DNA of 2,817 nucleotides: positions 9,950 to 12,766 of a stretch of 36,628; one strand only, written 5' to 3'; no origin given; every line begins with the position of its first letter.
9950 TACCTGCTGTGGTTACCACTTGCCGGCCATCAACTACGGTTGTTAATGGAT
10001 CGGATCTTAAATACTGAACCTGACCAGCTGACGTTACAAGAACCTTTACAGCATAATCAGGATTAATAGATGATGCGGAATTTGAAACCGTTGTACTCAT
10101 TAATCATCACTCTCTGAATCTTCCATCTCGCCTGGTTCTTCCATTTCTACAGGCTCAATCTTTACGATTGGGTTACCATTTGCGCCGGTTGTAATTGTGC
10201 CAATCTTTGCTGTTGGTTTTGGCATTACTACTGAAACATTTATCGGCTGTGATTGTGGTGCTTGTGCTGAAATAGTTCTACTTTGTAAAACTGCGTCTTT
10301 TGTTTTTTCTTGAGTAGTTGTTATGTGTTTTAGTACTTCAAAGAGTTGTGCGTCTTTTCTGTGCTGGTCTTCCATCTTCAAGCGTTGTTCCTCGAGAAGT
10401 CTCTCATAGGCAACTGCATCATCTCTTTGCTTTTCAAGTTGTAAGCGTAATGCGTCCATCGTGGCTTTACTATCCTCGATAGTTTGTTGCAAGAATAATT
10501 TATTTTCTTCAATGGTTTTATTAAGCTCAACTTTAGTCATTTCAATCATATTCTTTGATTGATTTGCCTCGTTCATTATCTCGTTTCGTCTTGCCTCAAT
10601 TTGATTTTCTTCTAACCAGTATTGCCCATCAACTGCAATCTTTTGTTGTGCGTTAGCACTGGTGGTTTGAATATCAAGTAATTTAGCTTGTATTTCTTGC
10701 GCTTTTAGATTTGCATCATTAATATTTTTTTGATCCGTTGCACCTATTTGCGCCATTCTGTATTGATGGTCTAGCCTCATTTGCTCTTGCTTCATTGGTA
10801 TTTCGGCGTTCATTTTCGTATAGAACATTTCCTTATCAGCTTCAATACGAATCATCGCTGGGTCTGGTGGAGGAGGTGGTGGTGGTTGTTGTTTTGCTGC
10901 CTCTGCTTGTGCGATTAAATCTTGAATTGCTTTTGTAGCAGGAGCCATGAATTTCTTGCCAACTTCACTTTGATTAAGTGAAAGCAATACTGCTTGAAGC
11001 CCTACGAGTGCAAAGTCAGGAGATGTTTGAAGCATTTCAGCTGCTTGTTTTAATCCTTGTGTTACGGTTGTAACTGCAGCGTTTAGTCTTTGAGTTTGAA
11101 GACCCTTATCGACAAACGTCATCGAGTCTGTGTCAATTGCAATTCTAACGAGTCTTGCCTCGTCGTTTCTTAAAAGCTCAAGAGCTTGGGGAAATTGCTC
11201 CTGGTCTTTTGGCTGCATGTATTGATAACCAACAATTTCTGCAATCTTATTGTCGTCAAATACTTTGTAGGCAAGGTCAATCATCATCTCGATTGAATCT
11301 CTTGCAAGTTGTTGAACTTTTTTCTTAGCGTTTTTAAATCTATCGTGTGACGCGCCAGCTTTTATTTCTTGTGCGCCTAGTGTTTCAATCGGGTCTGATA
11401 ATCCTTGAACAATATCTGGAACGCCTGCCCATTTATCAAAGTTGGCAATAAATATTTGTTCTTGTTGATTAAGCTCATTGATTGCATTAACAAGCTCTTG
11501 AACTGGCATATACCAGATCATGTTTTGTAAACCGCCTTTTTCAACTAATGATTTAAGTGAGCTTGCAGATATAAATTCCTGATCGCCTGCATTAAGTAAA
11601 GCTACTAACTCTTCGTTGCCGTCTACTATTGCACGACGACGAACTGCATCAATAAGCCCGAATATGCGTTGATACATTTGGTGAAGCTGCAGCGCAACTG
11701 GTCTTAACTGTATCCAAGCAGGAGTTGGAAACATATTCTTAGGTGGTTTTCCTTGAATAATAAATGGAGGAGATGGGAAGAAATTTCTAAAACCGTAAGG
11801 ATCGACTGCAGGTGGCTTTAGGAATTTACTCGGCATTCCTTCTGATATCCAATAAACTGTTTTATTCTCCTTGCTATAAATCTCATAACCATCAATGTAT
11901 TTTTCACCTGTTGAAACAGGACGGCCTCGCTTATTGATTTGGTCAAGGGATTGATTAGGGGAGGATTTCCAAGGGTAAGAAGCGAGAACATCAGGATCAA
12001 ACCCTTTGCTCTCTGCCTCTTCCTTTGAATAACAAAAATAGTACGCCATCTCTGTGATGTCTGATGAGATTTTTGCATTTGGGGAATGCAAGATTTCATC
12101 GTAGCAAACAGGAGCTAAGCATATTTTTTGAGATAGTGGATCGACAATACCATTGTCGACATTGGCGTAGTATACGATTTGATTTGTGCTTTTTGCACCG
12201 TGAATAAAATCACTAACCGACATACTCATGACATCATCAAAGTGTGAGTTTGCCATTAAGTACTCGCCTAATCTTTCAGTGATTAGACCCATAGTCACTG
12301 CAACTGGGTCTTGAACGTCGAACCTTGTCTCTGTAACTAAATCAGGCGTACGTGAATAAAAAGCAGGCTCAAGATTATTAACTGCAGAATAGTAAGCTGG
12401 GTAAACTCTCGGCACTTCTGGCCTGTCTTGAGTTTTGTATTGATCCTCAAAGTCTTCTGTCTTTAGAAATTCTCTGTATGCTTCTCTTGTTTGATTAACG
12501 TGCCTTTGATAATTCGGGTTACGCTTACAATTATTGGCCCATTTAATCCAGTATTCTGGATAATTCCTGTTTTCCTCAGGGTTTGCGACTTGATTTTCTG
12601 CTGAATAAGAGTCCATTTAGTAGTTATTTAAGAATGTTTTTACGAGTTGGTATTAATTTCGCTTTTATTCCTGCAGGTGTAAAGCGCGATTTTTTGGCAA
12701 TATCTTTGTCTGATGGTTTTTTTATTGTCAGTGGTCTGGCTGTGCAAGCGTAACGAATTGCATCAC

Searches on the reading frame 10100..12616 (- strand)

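Call 9: search_protein_families(library=phrogs, proteins=[window:10100-12616:-])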
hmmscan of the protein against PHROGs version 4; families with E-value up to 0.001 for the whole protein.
window:10100-12616:- (838 aa): 1 family
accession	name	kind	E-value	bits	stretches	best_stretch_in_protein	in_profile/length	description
phrog_12082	-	head and packaging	4.4e-60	204.9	2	12-474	9-485/715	portal protein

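Call 37: search_protein_families(library=pfam, proteins=[window:10100-12616:-], max_evalue=0.01)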
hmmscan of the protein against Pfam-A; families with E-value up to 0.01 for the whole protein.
window:10100-12616:- (838 aa): 0 families
